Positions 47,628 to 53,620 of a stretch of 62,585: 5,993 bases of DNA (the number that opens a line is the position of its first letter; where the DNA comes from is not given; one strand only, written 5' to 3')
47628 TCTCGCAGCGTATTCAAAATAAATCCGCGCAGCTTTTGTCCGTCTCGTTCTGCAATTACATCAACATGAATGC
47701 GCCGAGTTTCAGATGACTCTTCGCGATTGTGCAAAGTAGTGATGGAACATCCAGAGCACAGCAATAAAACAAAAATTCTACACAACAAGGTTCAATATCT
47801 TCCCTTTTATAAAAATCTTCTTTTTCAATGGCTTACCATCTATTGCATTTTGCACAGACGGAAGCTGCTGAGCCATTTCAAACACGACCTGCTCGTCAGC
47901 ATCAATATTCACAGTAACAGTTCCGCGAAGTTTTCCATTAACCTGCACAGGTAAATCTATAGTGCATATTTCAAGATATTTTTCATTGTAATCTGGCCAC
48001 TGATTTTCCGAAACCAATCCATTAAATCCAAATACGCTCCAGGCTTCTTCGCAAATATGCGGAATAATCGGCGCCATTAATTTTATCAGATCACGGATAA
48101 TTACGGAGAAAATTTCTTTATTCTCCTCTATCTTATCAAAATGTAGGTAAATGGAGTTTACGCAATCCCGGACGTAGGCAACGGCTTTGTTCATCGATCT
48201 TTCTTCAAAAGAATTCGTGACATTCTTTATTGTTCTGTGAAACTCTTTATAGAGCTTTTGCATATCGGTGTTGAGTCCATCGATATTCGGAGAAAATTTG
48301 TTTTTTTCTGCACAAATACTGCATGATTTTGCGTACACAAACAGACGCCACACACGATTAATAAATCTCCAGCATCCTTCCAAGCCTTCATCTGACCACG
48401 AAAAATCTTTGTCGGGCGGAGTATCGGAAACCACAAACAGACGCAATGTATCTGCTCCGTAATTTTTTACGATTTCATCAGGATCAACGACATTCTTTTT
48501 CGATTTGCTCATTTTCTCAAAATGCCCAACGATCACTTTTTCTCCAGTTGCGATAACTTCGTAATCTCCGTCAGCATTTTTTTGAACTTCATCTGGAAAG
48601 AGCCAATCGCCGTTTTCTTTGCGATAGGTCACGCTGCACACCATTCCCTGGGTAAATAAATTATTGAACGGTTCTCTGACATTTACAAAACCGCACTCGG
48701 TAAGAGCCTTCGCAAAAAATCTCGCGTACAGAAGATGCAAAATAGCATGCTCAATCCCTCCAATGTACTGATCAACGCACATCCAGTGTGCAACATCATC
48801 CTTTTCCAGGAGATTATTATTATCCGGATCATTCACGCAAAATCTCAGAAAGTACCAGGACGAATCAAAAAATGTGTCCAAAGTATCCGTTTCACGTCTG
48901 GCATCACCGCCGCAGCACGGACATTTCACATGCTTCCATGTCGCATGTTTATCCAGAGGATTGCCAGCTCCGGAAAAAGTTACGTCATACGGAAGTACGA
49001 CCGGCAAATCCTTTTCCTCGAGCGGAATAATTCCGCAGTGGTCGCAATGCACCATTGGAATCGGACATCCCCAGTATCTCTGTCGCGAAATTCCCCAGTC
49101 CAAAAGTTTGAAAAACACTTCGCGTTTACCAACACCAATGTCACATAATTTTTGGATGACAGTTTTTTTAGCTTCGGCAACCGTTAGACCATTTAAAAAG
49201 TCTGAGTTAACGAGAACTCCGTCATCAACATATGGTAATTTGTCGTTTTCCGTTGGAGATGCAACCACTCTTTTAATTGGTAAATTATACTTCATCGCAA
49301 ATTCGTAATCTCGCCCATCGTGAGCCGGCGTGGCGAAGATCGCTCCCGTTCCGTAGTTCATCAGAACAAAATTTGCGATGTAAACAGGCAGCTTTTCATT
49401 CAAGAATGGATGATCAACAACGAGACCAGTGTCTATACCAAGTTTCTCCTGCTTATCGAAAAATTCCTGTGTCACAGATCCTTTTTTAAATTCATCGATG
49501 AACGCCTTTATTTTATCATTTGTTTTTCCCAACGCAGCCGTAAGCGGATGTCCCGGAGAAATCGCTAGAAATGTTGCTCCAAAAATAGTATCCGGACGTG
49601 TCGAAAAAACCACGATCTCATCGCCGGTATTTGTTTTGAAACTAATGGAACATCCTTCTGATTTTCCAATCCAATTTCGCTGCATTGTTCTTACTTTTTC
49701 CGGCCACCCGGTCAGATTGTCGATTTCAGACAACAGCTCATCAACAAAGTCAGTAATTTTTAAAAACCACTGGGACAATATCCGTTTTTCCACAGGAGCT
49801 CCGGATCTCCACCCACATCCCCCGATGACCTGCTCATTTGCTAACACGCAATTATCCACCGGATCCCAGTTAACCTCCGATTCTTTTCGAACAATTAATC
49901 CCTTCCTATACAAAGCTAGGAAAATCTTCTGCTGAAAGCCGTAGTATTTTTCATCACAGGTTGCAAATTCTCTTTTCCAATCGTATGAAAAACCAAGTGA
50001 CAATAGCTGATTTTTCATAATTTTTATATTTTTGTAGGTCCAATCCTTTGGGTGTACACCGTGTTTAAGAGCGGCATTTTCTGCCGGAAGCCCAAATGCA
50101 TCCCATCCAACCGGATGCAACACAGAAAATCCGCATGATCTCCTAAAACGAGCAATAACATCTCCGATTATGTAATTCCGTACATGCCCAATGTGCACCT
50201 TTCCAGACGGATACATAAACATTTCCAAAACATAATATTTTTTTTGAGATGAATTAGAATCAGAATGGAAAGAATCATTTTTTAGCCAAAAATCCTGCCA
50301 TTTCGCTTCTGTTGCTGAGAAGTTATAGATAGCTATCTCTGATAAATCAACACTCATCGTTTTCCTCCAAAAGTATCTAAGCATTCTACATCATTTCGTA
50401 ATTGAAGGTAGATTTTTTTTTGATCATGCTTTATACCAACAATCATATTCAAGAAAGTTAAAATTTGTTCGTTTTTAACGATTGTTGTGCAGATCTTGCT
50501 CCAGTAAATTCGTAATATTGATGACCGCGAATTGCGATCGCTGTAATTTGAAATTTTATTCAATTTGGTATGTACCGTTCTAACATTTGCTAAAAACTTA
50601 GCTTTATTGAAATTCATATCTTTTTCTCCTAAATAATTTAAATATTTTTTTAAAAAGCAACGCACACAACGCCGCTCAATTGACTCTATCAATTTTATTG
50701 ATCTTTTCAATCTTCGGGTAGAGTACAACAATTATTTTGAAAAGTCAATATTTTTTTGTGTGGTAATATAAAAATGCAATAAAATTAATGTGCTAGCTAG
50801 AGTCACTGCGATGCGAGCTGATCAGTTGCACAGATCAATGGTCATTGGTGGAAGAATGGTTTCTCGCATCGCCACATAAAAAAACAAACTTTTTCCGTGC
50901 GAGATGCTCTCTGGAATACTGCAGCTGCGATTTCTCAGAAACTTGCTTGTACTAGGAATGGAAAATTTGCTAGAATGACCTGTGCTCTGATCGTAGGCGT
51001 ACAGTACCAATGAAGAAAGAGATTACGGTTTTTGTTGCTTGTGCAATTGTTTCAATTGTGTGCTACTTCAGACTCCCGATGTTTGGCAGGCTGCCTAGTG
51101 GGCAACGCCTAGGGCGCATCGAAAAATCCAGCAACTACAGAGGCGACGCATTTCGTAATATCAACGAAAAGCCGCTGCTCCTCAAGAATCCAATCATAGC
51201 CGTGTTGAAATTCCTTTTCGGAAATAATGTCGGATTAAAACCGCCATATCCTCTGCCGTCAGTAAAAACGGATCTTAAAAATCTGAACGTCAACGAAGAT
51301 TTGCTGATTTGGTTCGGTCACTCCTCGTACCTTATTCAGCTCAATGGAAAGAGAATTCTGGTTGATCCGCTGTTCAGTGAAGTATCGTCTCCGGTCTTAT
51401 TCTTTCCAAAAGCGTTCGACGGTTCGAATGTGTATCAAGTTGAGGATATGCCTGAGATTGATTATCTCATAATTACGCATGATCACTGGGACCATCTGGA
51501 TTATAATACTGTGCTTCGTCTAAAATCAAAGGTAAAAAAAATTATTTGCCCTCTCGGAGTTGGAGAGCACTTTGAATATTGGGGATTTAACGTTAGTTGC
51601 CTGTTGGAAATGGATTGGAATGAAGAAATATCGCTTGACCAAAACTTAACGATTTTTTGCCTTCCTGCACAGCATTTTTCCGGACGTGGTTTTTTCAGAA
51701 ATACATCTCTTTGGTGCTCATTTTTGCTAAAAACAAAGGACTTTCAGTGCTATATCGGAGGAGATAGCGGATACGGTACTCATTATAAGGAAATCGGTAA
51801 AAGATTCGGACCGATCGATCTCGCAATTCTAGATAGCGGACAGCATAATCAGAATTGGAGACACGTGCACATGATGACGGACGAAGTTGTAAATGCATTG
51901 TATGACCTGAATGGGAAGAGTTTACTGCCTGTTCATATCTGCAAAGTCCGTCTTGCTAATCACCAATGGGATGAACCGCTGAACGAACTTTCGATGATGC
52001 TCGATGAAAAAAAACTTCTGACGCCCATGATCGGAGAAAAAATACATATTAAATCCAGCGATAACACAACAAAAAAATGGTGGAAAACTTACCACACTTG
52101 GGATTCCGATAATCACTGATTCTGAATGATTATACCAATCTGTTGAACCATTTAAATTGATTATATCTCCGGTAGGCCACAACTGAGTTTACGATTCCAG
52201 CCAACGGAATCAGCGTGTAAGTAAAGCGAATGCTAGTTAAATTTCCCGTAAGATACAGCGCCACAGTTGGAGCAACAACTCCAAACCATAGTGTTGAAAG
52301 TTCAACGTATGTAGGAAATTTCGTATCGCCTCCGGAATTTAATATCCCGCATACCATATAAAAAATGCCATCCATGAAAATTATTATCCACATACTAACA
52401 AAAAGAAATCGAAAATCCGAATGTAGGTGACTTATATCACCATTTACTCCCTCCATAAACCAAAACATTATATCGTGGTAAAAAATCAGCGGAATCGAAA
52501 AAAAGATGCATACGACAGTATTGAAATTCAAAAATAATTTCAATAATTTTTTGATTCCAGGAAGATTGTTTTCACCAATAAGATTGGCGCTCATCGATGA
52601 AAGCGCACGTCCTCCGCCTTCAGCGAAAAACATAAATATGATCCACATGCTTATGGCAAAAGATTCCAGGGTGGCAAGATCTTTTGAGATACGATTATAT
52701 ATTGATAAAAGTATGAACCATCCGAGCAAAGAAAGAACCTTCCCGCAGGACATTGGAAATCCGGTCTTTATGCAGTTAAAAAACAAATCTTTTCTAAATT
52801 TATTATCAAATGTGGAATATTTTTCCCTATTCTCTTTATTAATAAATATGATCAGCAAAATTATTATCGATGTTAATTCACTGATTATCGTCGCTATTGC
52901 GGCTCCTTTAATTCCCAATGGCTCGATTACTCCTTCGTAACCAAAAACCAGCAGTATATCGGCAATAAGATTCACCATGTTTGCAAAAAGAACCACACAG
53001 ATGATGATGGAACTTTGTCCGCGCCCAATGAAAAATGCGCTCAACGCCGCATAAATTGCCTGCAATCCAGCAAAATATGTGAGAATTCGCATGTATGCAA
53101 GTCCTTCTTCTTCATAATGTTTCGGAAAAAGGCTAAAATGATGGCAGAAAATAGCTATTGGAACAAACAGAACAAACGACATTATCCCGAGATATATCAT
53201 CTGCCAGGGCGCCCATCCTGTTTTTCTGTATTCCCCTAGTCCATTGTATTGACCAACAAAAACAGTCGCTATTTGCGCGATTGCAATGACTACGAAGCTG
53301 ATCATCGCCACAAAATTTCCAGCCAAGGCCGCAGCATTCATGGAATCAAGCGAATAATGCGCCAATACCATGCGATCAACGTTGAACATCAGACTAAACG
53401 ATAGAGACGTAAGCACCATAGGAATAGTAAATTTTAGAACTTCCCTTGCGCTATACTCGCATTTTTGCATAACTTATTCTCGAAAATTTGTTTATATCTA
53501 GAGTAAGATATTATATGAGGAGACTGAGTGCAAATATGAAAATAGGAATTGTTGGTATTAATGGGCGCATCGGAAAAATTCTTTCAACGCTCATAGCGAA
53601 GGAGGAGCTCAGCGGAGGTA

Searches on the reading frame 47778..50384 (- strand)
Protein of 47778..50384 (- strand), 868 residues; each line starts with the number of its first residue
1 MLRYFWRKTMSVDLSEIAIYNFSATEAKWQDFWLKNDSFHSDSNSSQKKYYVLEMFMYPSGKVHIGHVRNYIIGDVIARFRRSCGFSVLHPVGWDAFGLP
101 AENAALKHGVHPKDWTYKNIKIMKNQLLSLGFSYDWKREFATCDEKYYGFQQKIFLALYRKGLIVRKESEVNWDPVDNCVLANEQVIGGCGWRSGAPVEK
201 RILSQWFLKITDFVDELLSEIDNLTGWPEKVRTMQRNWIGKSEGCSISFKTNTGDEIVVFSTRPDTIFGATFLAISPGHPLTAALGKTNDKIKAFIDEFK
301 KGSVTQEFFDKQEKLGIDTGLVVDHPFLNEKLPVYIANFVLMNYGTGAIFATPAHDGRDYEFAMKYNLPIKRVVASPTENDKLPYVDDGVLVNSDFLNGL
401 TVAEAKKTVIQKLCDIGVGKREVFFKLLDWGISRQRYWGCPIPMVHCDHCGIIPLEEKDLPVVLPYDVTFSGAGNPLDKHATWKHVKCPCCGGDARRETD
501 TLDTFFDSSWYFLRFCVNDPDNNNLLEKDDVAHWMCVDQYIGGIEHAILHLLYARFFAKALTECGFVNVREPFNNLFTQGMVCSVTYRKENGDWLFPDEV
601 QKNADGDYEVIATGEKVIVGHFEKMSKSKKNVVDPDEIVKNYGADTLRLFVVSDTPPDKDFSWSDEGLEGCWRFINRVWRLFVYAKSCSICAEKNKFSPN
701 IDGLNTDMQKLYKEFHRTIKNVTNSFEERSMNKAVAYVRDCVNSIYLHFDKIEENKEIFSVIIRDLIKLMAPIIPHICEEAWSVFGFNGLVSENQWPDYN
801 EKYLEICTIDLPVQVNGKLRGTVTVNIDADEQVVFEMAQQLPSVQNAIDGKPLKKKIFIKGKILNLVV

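Call 27: search_protein_families(library=pfam, proteins=[window:47778-50384:-], max_evalue=0.0001)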
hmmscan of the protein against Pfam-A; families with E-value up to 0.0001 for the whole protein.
window:47778-50384:- (868 aa): 6 families
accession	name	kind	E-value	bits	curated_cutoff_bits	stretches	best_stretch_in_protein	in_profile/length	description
PF13603.12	tRNA-synt_1_2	-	2.3e-63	213.5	25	1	236-413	1-184/185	Leucyl-tRNA synthetase, editing domain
PF00133.28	tRNA-synt_1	-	7.4e-50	170.3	22.7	3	28-262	1-248/414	tRNA synthetases class I (I, L, M and V)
PF09334.17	tRNA-synt_1g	-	7.3e-35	120.9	20.1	2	54-190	5-139/391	tRNA synthetases class I (M)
PF08264.19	Anticodon_1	-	8.8e-22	78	25.1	1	710-834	3-147/148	Anticodon-binding domain of tRNA ligase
PF01406.26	tRNA-synt_1e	-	1.4e-06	28.3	27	0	622-654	251-283/301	tRNA synthetases class I (C) catalytic domain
PF01921.24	tRNA-synt_1f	-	2e-06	27.4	27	0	44-90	17-63/360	tRNA synthetases class I (K)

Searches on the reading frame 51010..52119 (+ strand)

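Call 27: search_protein_families(library=pfam, proteins=[window:51010-52119:+], max_evalue=0.0001)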
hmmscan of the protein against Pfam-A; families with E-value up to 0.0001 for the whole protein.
window:51010-52119:+ (369 aa): 3 families
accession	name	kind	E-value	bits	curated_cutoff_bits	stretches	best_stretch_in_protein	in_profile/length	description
PF12706.13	Lactamase_B_2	-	3e-37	128.6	27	1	115-310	2-200/200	Beta-lactamase superfamily domain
PF13483.12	Lactamase_B_3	-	1e-10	42.3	24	1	100-309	3-160/160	Beta-lactamase superfamily domain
PF00753.33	Lactamase_B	-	1.3e-08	35.4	22.7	1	101-192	3-86/196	Metallo-beta-lactamase superfamily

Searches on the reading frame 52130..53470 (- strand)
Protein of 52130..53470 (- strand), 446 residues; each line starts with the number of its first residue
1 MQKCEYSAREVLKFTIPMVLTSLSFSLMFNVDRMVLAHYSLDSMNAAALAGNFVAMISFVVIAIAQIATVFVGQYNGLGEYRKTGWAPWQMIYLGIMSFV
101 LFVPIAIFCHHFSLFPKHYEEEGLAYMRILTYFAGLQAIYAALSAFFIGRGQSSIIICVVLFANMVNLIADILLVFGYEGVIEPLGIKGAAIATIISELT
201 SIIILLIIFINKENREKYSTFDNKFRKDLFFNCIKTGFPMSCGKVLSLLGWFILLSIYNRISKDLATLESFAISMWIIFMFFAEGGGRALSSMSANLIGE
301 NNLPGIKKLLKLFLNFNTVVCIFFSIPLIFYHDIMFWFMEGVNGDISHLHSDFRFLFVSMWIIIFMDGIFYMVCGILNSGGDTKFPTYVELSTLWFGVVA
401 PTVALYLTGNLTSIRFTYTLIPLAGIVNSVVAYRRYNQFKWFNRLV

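Call 27: search_protein_families(library=pfam, proteins=[window:52130-53470:-], max_evalue=0.0001)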
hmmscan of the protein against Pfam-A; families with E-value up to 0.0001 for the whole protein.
window:52130-53470:- (446 aa): 1 family
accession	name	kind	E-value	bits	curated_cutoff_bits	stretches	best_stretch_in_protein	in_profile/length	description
PF01554.23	MatE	-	2.2e-19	70.1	24.9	2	17-171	1-159/161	MatE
